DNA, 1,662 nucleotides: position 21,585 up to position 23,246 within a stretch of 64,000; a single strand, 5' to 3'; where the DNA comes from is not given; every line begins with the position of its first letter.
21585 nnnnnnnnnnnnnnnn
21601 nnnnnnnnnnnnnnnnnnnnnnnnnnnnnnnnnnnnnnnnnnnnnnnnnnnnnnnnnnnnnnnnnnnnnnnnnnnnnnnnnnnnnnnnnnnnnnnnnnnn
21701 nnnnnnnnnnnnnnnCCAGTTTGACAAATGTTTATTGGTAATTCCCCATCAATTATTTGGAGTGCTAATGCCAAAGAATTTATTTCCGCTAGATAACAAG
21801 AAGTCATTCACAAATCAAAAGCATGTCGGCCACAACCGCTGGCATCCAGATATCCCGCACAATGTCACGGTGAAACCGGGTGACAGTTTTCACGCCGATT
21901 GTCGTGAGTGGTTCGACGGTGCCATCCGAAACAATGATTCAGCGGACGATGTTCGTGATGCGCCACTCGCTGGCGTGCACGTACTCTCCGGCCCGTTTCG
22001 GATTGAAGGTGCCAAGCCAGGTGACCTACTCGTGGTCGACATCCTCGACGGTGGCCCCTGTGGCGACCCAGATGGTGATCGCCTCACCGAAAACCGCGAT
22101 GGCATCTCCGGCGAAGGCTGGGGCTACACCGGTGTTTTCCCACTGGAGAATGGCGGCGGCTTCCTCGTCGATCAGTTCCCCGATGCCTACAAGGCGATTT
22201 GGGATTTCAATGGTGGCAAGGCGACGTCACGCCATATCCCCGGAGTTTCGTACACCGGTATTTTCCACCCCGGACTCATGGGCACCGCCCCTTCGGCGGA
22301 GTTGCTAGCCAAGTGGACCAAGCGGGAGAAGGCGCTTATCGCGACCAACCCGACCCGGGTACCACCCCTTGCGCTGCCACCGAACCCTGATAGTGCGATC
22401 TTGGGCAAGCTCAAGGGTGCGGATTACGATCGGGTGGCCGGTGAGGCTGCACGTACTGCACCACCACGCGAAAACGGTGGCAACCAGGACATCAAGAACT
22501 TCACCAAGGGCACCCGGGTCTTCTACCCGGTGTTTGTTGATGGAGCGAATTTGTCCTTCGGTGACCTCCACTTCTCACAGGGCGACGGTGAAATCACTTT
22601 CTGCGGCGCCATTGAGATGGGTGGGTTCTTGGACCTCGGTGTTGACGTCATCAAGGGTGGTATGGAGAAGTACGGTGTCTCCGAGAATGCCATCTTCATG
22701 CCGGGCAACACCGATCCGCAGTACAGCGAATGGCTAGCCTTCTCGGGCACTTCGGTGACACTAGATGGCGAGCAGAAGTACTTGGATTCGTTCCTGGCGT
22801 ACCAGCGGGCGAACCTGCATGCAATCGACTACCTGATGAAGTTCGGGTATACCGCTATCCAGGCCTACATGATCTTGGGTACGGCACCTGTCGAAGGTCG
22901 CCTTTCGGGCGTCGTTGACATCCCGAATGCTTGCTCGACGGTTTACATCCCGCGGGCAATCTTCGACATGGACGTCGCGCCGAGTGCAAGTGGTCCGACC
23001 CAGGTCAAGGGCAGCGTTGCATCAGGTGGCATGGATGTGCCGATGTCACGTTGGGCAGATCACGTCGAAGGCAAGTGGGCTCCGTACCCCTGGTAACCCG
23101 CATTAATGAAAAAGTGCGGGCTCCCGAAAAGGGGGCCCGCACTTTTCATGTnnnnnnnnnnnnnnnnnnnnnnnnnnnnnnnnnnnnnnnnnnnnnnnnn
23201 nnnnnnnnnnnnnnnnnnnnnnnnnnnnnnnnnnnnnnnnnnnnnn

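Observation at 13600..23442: Formamide-to-CO2 module: amiS-fmdA(-fmdB) back-to-back with an NAD-type formate dehydrogenase operon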

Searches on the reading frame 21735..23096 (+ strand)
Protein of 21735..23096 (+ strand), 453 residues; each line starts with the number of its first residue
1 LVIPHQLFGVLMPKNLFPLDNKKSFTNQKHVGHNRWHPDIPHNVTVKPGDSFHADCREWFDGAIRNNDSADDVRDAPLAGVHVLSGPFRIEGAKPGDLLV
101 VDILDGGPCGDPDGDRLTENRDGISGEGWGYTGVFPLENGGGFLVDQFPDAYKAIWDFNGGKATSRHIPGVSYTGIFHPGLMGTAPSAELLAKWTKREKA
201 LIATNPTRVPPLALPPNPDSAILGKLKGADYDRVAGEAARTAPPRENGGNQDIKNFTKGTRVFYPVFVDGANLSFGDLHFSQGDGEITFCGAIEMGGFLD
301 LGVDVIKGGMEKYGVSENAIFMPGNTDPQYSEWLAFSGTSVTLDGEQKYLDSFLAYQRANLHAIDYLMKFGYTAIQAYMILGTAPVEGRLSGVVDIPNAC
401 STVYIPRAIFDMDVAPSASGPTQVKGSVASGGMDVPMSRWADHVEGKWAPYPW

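Call 3: search_protein_families(library=pfam, proteins=[window:21735-23096:+])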
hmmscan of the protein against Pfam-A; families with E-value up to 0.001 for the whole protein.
window:21735-23096:+ (453 aa): 1 family
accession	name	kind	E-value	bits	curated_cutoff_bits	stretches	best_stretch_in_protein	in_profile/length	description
PF03069.20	FmdA_AmdA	-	5.5e-167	555.8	27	1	19-411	2-372/373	Acetamidase/Formamidase family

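Call 4: search_protein_families(library=ncbifam, proteins=[window:21735-23096:+])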
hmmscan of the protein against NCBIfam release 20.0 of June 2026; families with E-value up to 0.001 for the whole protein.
window:21735-23096:+ (453 aa): 1 family
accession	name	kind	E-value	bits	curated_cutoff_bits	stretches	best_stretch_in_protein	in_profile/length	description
NF045496.1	FormamaseFmdA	equivalog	1e-199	663.4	500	1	14-428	2-401/407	formamidase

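Call 10: find_homologous_proteins(query=window:21768-23096:+)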
Query window:21768-23096:+ (442 aa): 7948 proteins with E <= 0.001 among 8000 candidates; the best 120 are listed.
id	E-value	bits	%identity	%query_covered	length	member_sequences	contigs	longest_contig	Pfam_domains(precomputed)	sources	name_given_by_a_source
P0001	0.0e+0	1032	98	100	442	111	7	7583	PF03069.21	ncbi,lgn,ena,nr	ncbi:MAG: acetamidase/formamidase family protein [Actinobacteria bacterium]|nr:acetamidase/formamida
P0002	1.5e-254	863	85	100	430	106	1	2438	PF03069.21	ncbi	-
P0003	2.4e-254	863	85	100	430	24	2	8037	PF03069.21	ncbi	-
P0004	1.9e-252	856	84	100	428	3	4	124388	PF03069.21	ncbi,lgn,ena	-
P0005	1.5e-247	840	82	100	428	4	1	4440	PF03069.21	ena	-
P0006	3.3e-236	803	80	100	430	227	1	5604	PF03069.21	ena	-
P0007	6.3e-236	802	79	100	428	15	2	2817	PF03069.21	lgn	-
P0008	8.4e-223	759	78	97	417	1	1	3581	PF03069.21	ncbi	-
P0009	8.9e-223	759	78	97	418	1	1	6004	PF03069.21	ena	-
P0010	1.8e-222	758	78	97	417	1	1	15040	PF03069.21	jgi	jgi:formamidase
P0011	7.2e-222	756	78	97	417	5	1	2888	PF03069.21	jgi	jgi:formamidase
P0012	8.5e-222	755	78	97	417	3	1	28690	PF03069.21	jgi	-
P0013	8.6e-222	755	79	93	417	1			PF03069.21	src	-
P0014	9.1e-222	755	77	97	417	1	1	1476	PF03069.21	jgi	-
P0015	1.1e-221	755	78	97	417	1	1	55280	PF03069.21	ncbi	-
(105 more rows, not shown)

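Call 14: find_encoding_contigs(protein=window:21768-23096:+, flank=10000, max_places=6)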
Protein window:21768-23096:+ (442 aa): 10 contigs read that carry it; 6 places shown.
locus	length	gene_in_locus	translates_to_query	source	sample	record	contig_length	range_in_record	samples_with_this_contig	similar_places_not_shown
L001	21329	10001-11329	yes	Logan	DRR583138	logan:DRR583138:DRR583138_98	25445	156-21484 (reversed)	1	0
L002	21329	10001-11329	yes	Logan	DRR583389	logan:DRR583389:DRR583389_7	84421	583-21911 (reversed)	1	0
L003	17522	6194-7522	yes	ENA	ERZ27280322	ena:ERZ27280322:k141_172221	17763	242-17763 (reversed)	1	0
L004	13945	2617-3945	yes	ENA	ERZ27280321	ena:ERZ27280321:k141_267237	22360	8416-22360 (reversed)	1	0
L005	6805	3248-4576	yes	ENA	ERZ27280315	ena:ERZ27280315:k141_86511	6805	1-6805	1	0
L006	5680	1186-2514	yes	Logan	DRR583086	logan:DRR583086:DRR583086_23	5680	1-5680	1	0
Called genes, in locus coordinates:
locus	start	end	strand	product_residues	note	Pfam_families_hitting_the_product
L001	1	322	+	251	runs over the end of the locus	-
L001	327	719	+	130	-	PF09996:DUF2237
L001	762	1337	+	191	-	PF06559:DCD_N, PF22769:DCD, PF22569:DCD_C, PF00692:dUTPase (weak)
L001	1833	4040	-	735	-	PF12838:Fer4_7 (faint), PF13183:Fer4_8 (faint), PF00037:Fer4 (faint), PF12797:Fer4_2 (faint), PF13187:Fer4_9, PF13237:Fer4_10 (faint), PF13484:Fer4_16 (faint), PF02754:CCG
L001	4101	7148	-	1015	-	PF13510:Fer2_4, PF10588:NADH-G_4Fe-4S_3, PF22117:Fer4_Nqo3 (weak), PF12838:Fer4_7, PF04879:Molybdop_Fe4S4, PF00384:Molybdopterin, PF01568:Molydop_binding, PF11390:FdsD, +2 more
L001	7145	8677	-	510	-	PF01512:Complex1_51K, PF10589:NADH_4Fe-4S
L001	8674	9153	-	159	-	PF01257:2Fe-2S_thioredx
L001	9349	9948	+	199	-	PF02293:AmiS_UreI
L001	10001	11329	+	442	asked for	PF03069:FmdA_AmdA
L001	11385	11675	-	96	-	PF09723:Zn_ribbon_8 (weak)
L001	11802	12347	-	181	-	-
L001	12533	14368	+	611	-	PF00012:HSP70, PF06723:MreB_Mbl, PF00012:HSP70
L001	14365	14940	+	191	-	PF01025:GrpE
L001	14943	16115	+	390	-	PF00226:DnaJ, PF01556:DnaJ_C, PF00684:DnaJ_CXXCXGXG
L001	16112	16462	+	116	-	PF00376:MerR, PF13411:MerR_1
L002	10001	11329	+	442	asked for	PF03069:FmdA_AmdA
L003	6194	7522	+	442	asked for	PF03069:FmdA_AmdA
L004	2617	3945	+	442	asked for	PF03069:FmdA_AmdA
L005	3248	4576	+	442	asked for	PF03069:FmdA_AmdA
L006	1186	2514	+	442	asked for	PF03069:FmdA_AmdA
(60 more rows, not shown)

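Call 15: find_related_loci(query=A1, collection=genome_contigs, flank=10000)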
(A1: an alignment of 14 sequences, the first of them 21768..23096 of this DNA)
Query A1 (442 aa) in genome_contigs; peptide patterns used: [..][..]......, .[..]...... (x = any residue, [..] = any of these).
599 stretches matched a pattern (row limit reached: there are more); 582 encode a relative of the query (tblastn E <= 1e-3); the best 80 are kept; 80 distinct loci.
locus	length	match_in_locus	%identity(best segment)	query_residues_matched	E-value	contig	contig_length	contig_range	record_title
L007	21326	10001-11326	96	1-442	0e+0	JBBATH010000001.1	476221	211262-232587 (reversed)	MAG: Candidatus Nanopelagicales bacterium isolate EUL_266 ctg1-EUL_266, whole genome shotgun sequence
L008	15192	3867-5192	97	1-442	0e+0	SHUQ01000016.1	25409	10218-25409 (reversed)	MAG: Candidatus Nanopelagicales bacterium isolate Baikal-deep-G14 BACOMB-C9039, whole genome shotgun sequence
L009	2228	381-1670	86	1-442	0e+0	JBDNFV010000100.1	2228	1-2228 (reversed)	MAG: Candidatus Nanopelagicales bacterium isolate concoct.157.WLB k141_175693, whole genome shotgun sequence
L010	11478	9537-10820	84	1-442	0e+0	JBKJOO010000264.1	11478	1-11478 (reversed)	MAG: Mycobacteriales bacterium isolate ant_bin.416 S1Ck117_3268894_flag_1_multi_9.8893_len_11478, whole genome shotgun s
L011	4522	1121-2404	83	1-442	0e+0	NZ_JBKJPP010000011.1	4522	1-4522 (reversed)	MAG: Lapillicoccus sp. isolate ant_bin.464 k117_670344, whole genome shotgun sequence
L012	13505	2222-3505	79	1-442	0e+0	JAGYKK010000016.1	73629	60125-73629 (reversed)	MAG: Mycobacterium sp. isolate M30B65 16, whole genome shotgun sequence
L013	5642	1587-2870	80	1-442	0e+0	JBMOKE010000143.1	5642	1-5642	MAG: Mycobacterium sp. isolate Deming_bin.81 contig49287, whole genome shotgun sequence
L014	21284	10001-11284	80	1-442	0e+0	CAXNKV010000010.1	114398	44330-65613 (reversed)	MAG: Mycobacterium sp. isolate ZE-13nov19-LR-63 genome assembly, contig: ZE-13nov19-LR-C167, whole genome shotgun sequen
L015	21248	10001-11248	76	1-428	0e+0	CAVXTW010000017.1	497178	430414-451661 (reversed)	MAG: uncultured delta proteobacterium isolate MFD04935.bin.2.27 genome assembly, contig: contig_3295, whole genome shotg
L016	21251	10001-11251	74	1-429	0e+0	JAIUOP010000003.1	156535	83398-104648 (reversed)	MAG: Actinomycetota bacterium isolate PHYC1 3300026286-bin.7~Ga0209460_1000072, whole genome shotgun sequence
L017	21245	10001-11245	75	1-427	0e+0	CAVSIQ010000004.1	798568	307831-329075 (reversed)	MAG: uncultured Actinomycetota bacterium isolate MFD01721.bin.2.94 genome assembly, contig: contig_33525, whole genome s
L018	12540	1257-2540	79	1-442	0e+0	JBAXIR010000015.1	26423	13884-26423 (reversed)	MAG: Mycobacteriaceae bacterium isolate ELA354 MAG354_15, whole genome shotgun sequence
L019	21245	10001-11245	78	1-427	0e+0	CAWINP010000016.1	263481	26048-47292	MAG: uncultured Solirubrobacteraceae bacterium isolate MFD04944.bin.2.106 genome assembly, contig: contig_38646, whole g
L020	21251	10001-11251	75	1-429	0e+0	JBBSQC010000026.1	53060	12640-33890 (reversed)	MAG: Actinomycetales bacterium isolate LS6_sbin.75 LS6_sbin.75_K_1074892_L_53060_cov_27.3845, whole genome shotgun seque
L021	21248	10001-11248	74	1-428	0e+0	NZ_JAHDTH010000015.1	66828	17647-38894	Pseudonocardia lacus strain H11425 Scaffold14_1, whole genome shotgun sequence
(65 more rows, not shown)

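Call 21: search_solved_structures(query=window:21768-23096:+, show_alignments=1, max_evalue=0.00001)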
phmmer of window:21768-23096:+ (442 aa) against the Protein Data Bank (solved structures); distinct sequences matched with E-value up to 0.00001: 6.
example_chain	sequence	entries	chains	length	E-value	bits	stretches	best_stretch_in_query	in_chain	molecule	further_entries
2wkn_A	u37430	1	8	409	8.9e-144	483.2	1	8-427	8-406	FORMAMIDASE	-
2ii1_A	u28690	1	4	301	2.1e-17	66.5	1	224-298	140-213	Acetamidase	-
3tkk_A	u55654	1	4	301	5.4e-17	65.2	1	230-301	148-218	Predicted acetamidase/formamidase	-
5ubu_A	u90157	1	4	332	8.7e-14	54.6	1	230-308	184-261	Putative acetamidase/formamidase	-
3b9t_A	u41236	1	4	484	2e-11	46.8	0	227-280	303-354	Twin-arginine translocation pathway signal protein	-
2f4l_A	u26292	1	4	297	5.8e-09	38.7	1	230-299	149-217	acetamidase, putative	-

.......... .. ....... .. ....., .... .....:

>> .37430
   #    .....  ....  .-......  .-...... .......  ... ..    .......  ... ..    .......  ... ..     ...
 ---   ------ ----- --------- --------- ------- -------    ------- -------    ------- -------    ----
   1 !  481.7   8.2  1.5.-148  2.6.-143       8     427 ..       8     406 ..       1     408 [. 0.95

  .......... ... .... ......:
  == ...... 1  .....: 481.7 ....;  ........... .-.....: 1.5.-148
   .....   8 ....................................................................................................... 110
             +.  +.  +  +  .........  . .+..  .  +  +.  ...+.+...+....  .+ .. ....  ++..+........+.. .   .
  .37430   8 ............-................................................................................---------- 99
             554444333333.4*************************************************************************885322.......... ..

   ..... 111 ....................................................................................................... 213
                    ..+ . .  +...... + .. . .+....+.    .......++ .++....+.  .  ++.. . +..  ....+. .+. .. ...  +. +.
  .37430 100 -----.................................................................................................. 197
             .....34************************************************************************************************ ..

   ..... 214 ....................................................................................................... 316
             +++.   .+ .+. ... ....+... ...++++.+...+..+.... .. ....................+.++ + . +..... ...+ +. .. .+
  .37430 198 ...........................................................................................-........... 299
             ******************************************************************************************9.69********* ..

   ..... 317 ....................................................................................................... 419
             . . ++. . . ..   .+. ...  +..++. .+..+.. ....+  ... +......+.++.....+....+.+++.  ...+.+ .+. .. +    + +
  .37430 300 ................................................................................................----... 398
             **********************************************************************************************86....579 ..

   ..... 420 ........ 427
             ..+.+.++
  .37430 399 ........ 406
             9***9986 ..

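Call 36: search_protein_families(library=pfam, proteins=[L007:257-1636:+, L007:1846-2571:+, L007:2735-3088:-, L007:3154-3492:-, L007:3452-3973:-, L007:12010-12399:-, L007:12543-13373:-, L007:13548-13895:-, L007:13973-14461:-, L007:14649-16073:+], max_evalue=0.01)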
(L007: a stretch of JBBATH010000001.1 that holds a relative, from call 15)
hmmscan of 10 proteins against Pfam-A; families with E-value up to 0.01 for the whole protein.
L007:257-1636:+ (459 aa): 0 families

L007:1846-2571:+ (241 aa): 0 families

L007:2735-3088:- (117 aa): 1 family
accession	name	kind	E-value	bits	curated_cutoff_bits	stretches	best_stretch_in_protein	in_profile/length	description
PF05973.20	Gp49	-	1.8e-18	66.8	23.9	1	14-109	1-89/90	Phage derived protein Gp49-like (DUF891)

L007:3154-3492:- (112 aa): 0 families

L007:3452-3973:- (173 aa): 1 family
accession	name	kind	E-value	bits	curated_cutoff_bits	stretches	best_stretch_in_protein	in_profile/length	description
PF06271.18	RDD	-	2.2e-09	38.1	24.1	1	51-158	1-135/137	RDD family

L007:12010-12399:- (129 aa): 0 families

L007:12543-13373:- (276 aa): 1 family
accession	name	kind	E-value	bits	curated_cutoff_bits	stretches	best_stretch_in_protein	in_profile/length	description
PF05973.20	Gp49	-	8.1e-08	32.7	23.9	1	211-259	44-89/90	Phage derived protein Gp49-like (DUF891)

L007:13548-13895:- (115 aa): 0 families

L007:13973-14461:- (162 aa): 0 families

L007:14649-16073:+ (474 aa): 2 families
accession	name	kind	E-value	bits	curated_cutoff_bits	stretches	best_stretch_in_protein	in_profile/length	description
PF00120.29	Gln-synt_C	-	1e-136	456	24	1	105-471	2-344/344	Glutamine synthetase, catalytic domain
PF03951.24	Gln-synt_N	-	6.2e-30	103.1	33.4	1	16-97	1-82/82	Glutamine synthetase, beta-Grasp domain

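Call 41: search_protein_families(library=pfam, proteins=[L016:7364-8857:+, L020:7403-8905:+, L016:4325-6934:+, L016:16669-18345:-, L014:11635-13128:-, L014:11623-13161:+, L012:3859-5334:-, L012:5348-6007:-, L014:2122-3678:-, L014:863-2125:-], max_evalue=0.001)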
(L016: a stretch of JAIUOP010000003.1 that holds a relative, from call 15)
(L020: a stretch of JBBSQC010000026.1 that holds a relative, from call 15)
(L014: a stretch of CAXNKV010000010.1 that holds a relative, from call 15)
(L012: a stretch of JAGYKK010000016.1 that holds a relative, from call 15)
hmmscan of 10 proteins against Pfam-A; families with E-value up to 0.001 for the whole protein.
L016:7364-8857:+ (497 aa): 3 families
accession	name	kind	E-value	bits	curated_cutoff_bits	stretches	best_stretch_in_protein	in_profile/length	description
PF01047.28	MarR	-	2.3e-10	40.7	24.6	1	406-464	1-59/59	MarR family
PF12802.13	MarR_2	-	1.6e-07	31.8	27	1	405-463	2-61/61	MarR family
PF13463.12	HTH_27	-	0.0002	22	22.2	1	406-472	1-68/68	Winged helix DNA-binding domain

L020:7403-8905:+ (500 aa): 1 family
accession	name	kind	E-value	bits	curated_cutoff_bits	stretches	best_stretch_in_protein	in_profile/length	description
PF00171.27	Aldedh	-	8.9e-140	466.7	23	1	20-480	5-461/461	Aldehyde dehydrogenase family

L016:4325-6934:+ (869 aa): 0 families

L016:16669-18345:- (558 aa): 2 families
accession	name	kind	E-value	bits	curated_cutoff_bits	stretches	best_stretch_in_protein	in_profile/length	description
PF07969.17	Amidohydro_3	-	3.5e-54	185.5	29.7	1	102-555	1-472/472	Amidohydrolase family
PF01979.26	Amidohydro_1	-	1.4e-08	34.8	25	1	347-554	126-345/345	Amidohydrolase family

L014:11635-13128:- (497 aa): 10 families
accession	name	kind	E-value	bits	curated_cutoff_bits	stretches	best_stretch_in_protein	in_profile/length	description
PF07992.20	Pyr_redox_2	-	6.8e-50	170.6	26.1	1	44-368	2-289/291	Pyridine nucleotide-disulphide oxidoreductase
PF00070.33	Pyr_redox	-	5.3e-15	56.1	22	2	201-284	2-70/82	Pyridine nucleotide-disulphide oxidoreductase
PF01134.28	GIDA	-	1.9e-07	30.9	22.1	0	45-78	2-35/391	Glucose inhibited division protein A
PF22366.1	NDH2_C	-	2.7e-05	24.7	27.7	1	398-451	2-56/62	NDH2 C-terminal domain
PF13450.12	NAD_binding_8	-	4.5e-05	24.1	21.9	0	47-71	1-25/68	NAD(P)-binding Rossmann-like domain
PF13738.12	Pyr_redox_3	-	5e-05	23.1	30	0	192-351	158-305/305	Pyridine nucleotide-disulphide oxidoreductase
PF01266.30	DAO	-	7.9e-05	22.8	27.9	0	44-73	1-30/353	FAD dependent oxidoreductase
PF01494.25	FAD_binding_3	-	0.00011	22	22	0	44-76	3-35/349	FAD binding domain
PF00890.30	FAD_binding_2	-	0.00036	20.3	20.4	0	45-76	2-33/414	FAD binding domain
PF03486.20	HI0933_like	-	0.00081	19.3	50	0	44-75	2-33/244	HI0933-like protein Rossmann domain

L014:11623-13161:+ (512 aa): 0 families

L012:3859-5334:- (491 aa): 8 families
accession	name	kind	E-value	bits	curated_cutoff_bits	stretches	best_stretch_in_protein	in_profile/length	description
PF07992.20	Pyr_redox_2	-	7e-48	164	26.1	1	38-363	2-290/291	Pyridine nucleotide-disulphide oxidoreductase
PF00070.33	Pyr_redox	-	1.4e-13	51.6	22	2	195-278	2-70/82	Pyridine nucleotide-disulphide oxidoreductase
PF01134.28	GIDA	-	6.6e-07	29.2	22.1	0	39-72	2-35/391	Glucose inhibited division protein A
PF22366.1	NDH2_C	-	2.5e-05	24.8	27.7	1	392-445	2-56/62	NDH2 C-terminal domain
PF13450.12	NAD_binding_8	-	7.4e-05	23.4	21.9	0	41-65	1-25/68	NAD(P)-binding Rossmann-like domain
PF00890.30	FAD_binding_2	-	0.00038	20.2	20.4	0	39-70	2-33/414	FAD binding domain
PF01266.30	DAO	-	0.00047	20.2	27.9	0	38-67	1-30/353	FAD dependent oxidoreductase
PF01494.25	FAD_binding_3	-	0.00088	19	22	0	38-70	3-35/349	FAD binding domain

L012:5348-6007:- (219 aa): 0 families

L014:2122-3678:- (518 aa): 1 family
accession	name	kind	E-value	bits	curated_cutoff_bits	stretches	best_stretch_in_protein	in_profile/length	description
PF07690.21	MFS_1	-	6e-50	170.5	33.4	1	57-448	1-346/347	Major Facilitator Superfamily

L014:863-2125:- (420 aa): 1 family
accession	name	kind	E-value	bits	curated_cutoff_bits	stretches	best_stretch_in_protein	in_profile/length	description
PF03441.19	FAD_binding_7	-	6e-08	32.8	27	1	115-227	3-121/203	FAD binding domain of DNA photolyase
